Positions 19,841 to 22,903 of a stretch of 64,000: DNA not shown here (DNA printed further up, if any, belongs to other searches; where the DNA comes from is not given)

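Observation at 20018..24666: Two paralogous multiheme cytochromes c carrying type IX secretion (T9SS) sorting tails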

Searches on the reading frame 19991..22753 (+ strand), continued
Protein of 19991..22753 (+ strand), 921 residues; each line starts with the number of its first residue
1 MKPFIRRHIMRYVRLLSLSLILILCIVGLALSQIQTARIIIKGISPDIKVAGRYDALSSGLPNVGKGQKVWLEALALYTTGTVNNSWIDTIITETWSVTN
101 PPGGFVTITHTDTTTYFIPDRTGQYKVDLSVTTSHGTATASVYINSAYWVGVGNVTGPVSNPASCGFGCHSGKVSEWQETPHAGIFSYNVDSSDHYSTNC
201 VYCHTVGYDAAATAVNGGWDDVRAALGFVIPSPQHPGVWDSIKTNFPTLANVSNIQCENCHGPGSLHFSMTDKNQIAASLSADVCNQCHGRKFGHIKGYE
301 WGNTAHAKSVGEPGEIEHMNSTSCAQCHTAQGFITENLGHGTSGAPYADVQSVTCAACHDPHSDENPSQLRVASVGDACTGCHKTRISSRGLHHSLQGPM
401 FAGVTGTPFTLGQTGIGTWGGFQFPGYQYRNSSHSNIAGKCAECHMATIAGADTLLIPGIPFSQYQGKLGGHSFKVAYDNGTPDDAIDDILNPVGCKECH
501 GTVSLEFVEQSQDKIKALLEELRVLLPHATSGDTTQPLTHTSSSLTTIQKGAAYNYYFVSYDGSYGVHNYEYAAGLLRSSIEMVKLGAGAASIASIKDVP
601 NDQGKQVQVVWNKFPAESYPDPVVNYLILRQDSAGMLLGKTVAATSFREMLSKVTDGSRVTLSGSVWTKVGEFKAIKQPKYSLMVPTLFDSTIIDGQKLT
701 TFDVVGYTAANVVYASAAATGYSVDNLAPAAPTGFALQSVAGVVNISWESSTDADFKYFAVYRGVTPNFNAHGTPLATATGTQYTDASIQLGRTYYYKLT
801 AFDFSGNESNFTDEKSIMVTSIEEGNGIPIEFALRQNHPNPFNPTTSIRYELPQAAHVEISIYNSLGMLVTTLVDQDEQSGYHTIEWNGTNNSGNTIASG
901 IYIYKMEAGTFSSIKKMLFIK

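Call 43: find_encoding_contigs(protein=P0121, flank=10000, max_places=2)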
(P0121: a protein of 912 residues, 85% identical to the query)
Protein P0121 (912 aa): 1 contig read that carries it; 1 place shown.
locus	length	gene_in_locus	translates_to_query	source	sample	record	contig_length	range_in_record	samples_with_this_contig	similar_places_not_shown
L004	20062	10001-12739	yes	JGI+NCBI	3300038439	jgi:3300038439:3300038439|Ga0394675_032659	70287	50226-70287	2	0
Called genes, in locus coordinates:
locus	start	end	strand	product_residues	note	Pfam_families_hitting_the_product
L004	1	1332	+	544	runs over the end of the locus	-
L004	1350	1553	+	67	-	-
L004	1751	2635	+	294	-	-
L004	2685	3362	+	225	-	PF14522:Cytochrome_C7 (faint), PF09699:Paired_CXXCH_1 (weak)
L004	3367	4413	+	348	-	PF08450:SGL (faint), PF25021:TEN_NHL (faint), PF06739:SBBP (faint), PF17170:DUF5128, PF01436:NHL (weak)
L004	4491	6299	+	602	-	PF03264:Cytochrom_NNT (faint), PF14522:Cytochrome_C7 (faint), PF14537:Cytochrom_c3_2 (faint), PF22113:Mtrc-MtrF_II-IV_dom (faint), PF09699:Paired_CXXCH_1 (weak)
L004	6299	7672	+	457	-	PF02085:Cytochrom_CIII (faint), PF14522:Cytochrome_C7 (faint), PF14537:Cytochrom_c3_2 (faint), PF09699:Paired_CXXCH_1, PF22113:Mtrc-MtrF_II-IV_dom, PF09699:Paired_CXXCH_1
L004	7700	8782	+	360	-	PF00578:AhpC-TSA, PF08534:Redoxin, PF13905:Thioredoxin_8 (weak), PF07719:TPR_2 (faint)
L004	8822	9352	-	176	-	-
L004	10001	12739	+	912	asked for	PF18962:Por_Secre_tail (faint), PF14522:Cytochrome_C7 (faint), PF22113:Mtrc-MtrF_II-IV_dom (faint), PF13435:Cytochrome_C554 (faint), PF14537:Cytochrom_c3_2 (faint), PF09699:Paired_CXXCH_1, PF13860:FlgD_ig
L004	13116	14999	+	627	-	PF09699:Paired_CXXCH_1 (faint), PF14522:Cytochrome_C7 (faint), PF22113:Mtrc-MtrF_II-IV_dom (faint), PF13860:FlgD_ig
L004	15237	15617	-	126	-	PF00072:Response_reg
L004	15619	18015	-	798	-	PF13492:GAF_3 (weak), PF00512:HisKA, PF02518:HATPase_c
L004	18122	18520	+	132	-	PF00903:Glyoxalase (weak)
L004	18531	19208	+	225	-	-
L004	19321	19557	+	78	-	-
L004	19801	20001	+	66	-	-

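Call 61: search_protein_families(library=ncbifam, proteins=[L004:1751-2632:+, L004:4491-6296:+, L004:6299-7669:+, L004:8822-9349:-], max_evalue=0.01)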
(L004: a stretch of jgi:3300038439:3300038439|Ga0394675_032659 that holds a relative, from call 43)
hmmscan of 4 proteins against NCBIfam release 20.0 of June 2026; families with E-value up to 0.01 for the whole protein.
L004:1751-2632:+ (294 aa): 6 families
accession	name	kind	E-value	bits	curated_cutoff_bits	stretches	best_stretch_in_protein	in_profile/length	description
NF035926.1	scyF_NHL_VPEP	equivalog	3.2e-50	171.3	350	3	117-207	196-287/376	scytonemin biosynthesis PEP-CTERM protein ScyF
NF047780.1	LIC12708_fam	subfamily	1.4e-09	37.3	150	1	168-289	57-210/391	LIC_12708 family protein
NF033206.1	ScyE_fam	subfamily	8.1e-07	28.9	80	0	117-186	250-321/333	ScyD/ScyE family protein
NF053768.1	CIS12_fam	equivalog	8.7e-06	24.7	860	1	37-149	49-156/715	CIS12 family contractile injection system protein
NF052280.1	7_blade_YncE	equivalog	3.7e-05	22.7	400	1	121-191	172-241/338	7-bladed beta-propeller protein YncE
TIGR02604.1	Piru_Ver_Nterm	subfamily_domain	0.0027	17.1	122.2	0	162-233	153-203/367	PVC-type heme-binding CxxCH protein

L004:4491-6296:+ (602 aa): 6 families
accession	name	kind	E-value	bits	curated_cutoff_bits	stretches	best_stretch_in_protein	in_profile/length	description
TIGR01905.1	paired_CXXCH_1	subfamily_domain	7.4e-14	51.4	25.2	2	162-195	8-39/41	doubled CXXCH domain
TIGR03508.1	decahem_SO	subfamily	2.9e-11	43.3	192.2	1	158-256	141-221/258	DmsE family decaheme c-type cytochrome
NF041028.1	decahem_GSU2203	exception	1.8e-07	30.7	325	1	157-195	171-210/317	GSU2203 family decaheme c-type cytochrome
NF008659.0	PRK11659.1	equivalog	7.5e-06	25.8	184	1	19-80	108-168/188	cytochrome c nitrite reductase pentaheme subunit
TIGR03146.1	cyt_nit_nrfB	equivalog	2.5e-05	24.6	166.6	1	20-80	83-142/145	cytochrome c nitrite reductase pentaheme subunit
TIGR03153.1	cytochr_NrfH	equivalog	0.00028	21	134.2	0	298-367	50-111/138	cytochrome c nitrite reductase small subunit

L004:6299-7669:+ (457 aa): 6 families
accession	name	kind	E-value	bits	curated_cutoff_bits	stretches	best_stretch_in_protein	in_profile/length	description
TIGR01905.1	paired_CXXCH_1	subfamily_domain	1.6e-58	194.4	25.2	6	151-189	1-39/41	doubled CXXCH domain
NF041028.1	decahem_GSU2203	exception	1.9e-47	162.1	325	4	112-236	128-254/317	GSU2203 family decaheme c-type cytochrome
TIGR03508.1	decahem_SO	subfamily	3.2e-37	128.4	192.2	2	37-197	68-230/258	DmsE family decaheme c-type cytochrome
NF045713.1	CxxCH_16_HmcA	equivalog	1.8e-09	36.8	400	1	41-204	113-271/541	sulfate respiration complex hexadecaheme cytochrome HmcA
TIGR03153.1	cytochr_NrfH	equivalog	2e-06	27.9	134.2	1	129-179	24-74/138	cytochrome c nitrite reductase small subunit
NF045722.1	c3_cytochr_TmcA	equivalog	0.0018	18.1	114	0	109-165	56-112/125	acidic tetraheme cytochrome c3 TmcA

L004:8822-9349:- (175 aa): 2 families
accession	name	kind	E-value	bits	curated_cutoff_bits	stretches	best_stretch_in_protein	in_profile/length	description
TIGR04257.1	nanowire_3heme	domain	0.0006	19.9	40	0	125-174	23-75/75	c(7)-type cytochrome triheme domain-containing protein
NF041895.1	choice_anch_V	domain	0.0094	16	42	0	31-73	4-44/150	choice-of-anchor V domain-containing protein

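Call 67: find_encoding_contigs(protein=P0140, flank=10000, max_places=1)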
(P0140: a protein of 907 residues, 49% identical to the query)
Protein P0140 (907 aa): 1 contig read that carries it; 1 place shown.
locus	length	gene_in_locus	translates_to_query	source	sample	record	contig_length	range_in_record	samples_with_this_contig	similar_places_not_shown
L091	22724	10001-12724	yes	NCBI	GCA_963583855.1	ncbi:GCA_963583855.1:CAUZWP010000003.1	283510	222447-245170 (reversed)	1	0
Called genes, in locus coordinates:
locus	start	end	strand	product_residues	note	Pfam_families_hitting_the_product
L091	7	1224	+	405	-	PF02085:Cytochrom_CIII (faint), PF14522:Cytochrome_C7 (faint), PF14537:Cytochrom_c3_2 (faint), PF09699:Paired_CXXCH_1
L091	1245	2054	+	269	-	-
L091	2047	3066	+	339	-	PF25021:TEN_NHL (faint), PF06739:SBBP (faint), PF17170:DUF5128 (weak), PF01436:NHL (weak)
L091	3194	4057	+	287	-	PF09699:Paired_CXXCH_1 (faint)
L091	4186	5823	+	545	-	-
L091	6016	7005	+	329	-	PF08450:SGL (faint), PF01731:Arylesterase (faint), PF24684:Vgb_lyase (faint), PF25021:TEN_NHL (faint), PF01436:NHL (faint), PF17170:DUF5128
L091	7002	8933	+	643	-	PF22113:Mtrc-MtrF_II-IV_dom (faint), PF03264:Cytochrom_NNT (faint), PF14522:Cytochrome_C7 (faint), PF14537:Cytochrom_c3_2 (faint), PF09699:Paired_CXXCH_1 (weak)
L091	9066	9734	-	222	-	-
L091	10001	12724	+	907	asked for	PF13435:Cytochrome_C554 (faint), PF14522:Cytochrome_C7 (faint), PF22113:Mtrc-MtrF_II-IV_dom (faint), PF09699:Paired_CXXCH_1, PF13860:FlgD_ig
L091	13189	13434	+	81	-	-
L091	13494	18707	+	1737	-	PF27482:Beta-prop_YycP (faint), PF07610:DUF1573 (weak), PF15780:ASH (weak), PF22073:Cep192_D4 (weak), PF22544:HYDIN_VesB_CFA65-like_Ig, PF07610:DUF1573 (weak), PF18998:Flg_new_2, PF18962:Por_Secre_tail (weak)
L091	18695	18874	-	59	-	-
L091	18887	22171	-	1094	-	PF14870:PSII_BNR (faint), PF02012:BNR (faint), PF15899:BNR_6 (faint), PF15902:Sortilin-Vps10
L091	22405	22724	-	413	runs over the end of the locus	PF09594:GT87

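Call 74: predict_structure(alignment_id=A2)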
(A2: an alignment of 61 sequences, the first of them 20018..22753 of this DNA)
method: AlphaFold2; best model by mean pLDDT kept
length: 912 residues; sequences in the alignment: 61
mean_pLDDT: 86.4   pTM: 0.70
mean pLDDT of the five models: 86.4, 85.4, 84.4, 82.6, 81.0
residues with pLDDT >= 90: 439; 70-90: 401; 50-70: 62; < 50: 10
segments of 3 or more residues with pLDDT < 50: 149-152, 812-817
pLDDT, mean of each block of 10 residues (from residue 1): 85 76 78 93 92 94 93 74 96 95 94 95 94 94 63 59 78 88 85 90 92 93 87 89 87 81 74 91 84 92 86 92 91 84 93 89 93 93 93 95 93 86 90 91 82 87 91 86 89 86 93 93 86 91 97 93 96 86 87 82 91 91 68 79 81 81 91 87 65 89 85 78 87 82 85 92 87 87 88 86 89 50 76 70 90 91 92 86 87 90 87 69
secondary structure, 60 per line:
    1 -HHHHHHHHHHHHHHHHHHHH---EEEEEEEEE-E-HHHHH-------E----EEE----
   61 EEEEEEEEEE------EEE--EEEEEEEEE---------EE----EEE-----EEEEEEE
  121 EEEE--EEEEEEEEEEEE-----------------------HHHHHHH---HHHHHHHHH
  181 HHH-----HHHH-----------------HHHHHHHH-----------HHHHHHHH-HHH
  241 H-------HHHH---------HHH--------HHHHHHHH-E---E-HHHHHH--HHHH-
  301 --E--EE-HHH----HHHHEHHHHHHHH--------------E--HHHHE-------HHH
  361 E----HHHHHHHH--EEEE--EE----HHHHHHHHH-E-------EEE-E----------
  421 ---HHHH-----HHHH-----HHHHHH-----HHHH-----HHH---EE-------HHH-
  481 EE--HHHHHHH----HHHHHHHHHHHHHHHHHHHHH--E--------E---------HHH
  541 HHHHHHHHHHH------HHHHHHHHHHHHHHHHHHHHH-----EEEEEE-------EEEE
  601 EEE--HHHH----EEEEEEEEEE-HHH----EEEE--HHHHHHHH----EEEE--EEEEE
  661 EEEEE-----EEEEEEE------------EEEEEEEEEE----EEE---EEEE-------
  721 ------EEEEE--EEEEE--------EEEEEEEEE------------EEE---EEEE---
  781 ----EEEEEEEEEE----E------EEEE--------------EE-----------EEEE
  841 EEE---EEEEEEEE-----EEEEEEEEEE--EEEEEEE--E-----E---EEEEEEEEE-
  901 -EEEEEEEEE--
elements in order (helices of 4 or more, strands of 3 or more residues): H2-21 E25-33 H37-41 E54-56 E61-70 E77-79 E82-90 E106-108 E114-124 E127-138 H162-168 H172-183 H189-192 H210-217 H229-236 H238-241 H249-252 H273-280 H288-293 H296-299 H316-319 H321-328 H346-349 H366-373 E376-379 H388-396 E406-408 H424-427 H433-436 H442-447 H453-456 H485-491 H496-516 H538-551 H558-578 E584-589 E597-603 H606-609 E614-623 E632-635 H638-645 E650-653 E656-665 E671-677 E690-699 E704-706 E710-713 E727-731 E734-738 E747-755 E768-770 E774-777 E785-794 E806-809 E837-843 E847-854 E860-869 E872-878 E891-899 E902-910

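Call 80: fold_search(model_id=the predicted structure, library=pdb)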
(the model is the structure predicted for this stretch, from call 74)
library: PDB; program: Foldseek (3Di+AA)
matches with E <= 10: 1931; with E <= 0.001: 474
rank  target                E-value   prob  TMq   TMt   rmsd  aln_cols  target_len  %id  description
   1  5e4s                  3.9e-10  1.00  0.15  0.30  12.9       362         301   14  Crystal structure of mouse CNTN4 FN1-FN3 domains (released 2016-08-31)
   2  7v3p_A                4.6e-10  1.00  0.16  0.18  20.8       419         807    9  Cryo-EM structure of the IGF1R/insulin complex (released 2022-08-17)
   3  8yyl_B                7.7e-10  1.00  0.16  0.25  24.0       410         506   10  Cryo-EM structure of the complex IR with one insulin (released 2025-04-09)
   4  7mrq                  8.1e-10  1.00  0.14  0.32  14.9       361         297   13  Chicken CNTN4 FN1-FN3 domains with T751A, V752A, Y781A, E786A mutations (released 2022-01-05)
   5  3l5j_B                1.4e-09  1.00  0.09  0.27  20.6       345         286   11  Crystal structure of FnIII domains of human GP130 (Domains 4-6) (released 2010-05-12)
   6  7mro                  1.9e-09  1.00  0.15  0.31  12.8       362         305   12  Zebrafish CNTN4 FN1-FN3 domains (released 2022-01-05)
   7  3l5i                  2.1e-09  1.00  0.09  0.27  20.6       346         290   11  Crystal structure of FnIII domains of human GP130 (Domains 4-6) (released 2010-05-12)
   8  5e53_D                2.2e-09  1.00  0.15  0.31  13.0       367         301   11  Crystal structure of chicken CNTN1 FN1-FN3 domains (released 2016-08-31)
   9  7tyj_B                3.5e-09  1.00  0.14  0.30  21.7       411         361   11  Cryo-EM Structure of insulin receptor-related receptor (IRR) in apo-state captured at pH 7. The 3D refinement was focu (released 2023-02-15)
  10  5u8q_A                3.9e-09  1.00  0.16  0.18  21.1       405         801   12  Structure of the ectodomain of the human Type 1 insulin-like growth factor receptor in complex with IGF-I (released 2018-02-28)
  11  6pyh_A                4.1e-09  1.00  0.16  0.18  21.1       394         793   11  Cryo-EM structure of full-length IGF1R-IGF1 complex. Only the extracellular region of the complex is resolved. (released 2019-10-23)
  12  4pbx                  4.4e-09  1.00  0.14  0.21  15.6       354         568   13  Crystal structure of the six N-terminal domains of human receptor protein tyrosine phosphatase sigma (released 2014-11-12)
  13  6za2_A                4.4e-09  1.00  0.10  0.09  22.8       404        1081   13  Crystal structure of dimeric latent PorU from Porphyromonas gingivalis (released 2021-09-29)
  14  8u4b_A                4.6e-09  1.00  0.16  0.17  21.5       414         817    8  Cryo-EM structure of long form insulin receptor (IR-B) in the apo state (released 2024-03-27)
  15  7mrk_D                5.4e-09  1.00  0.13  0.29  14.8       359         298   13  Chicken CNTN4 APP complex (released 2022-01-05)
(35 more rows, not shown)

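Call 81: list_cluster_members(proteins=[window:20018-22753:+, window:23134-24663:+, window:39776-42274:+, window:17869-19236:+, window:11717-12703:+])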
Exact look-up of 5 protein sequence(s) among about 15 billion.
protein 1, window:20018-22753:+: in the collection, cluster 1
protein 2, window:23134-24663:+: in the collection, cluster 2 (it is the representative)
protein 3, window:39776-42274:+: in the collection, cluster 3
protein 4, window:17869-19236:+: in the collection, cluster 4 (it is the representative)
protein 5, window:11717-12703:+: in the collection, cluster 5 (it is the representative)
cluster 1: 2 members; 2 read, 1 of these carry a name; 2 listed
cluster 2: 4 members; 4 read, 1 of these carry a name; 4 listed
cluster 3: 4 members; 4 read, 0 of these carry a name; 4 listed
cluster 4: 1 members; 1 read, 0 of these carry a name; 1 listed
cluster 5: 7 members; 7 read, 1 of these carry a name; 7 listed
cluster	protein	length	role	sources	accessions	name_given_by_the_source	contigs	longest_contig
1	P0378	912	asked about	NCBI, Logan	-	-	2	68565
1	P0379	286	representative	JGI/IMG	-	hypothetical protein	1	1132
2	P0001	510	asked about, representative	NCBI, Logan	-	-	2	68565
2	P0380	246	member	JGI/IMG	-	hypothetical protein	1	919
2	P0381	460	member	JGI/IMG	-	-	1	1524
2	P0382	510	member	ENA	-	-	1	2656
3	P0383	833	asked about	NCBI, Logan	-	-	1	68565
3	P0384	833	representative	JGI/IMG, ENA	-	-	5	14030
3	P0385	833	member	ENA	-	-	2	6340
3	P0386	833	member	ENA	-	-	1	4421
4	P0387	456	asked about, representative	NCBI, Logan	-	-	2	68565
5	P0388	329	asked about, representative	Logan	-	-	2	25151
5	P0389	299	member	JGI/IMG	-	cyclic pyranopterin phosphate synthase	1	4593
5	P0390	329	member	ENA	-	-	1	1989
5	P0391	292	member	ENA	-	-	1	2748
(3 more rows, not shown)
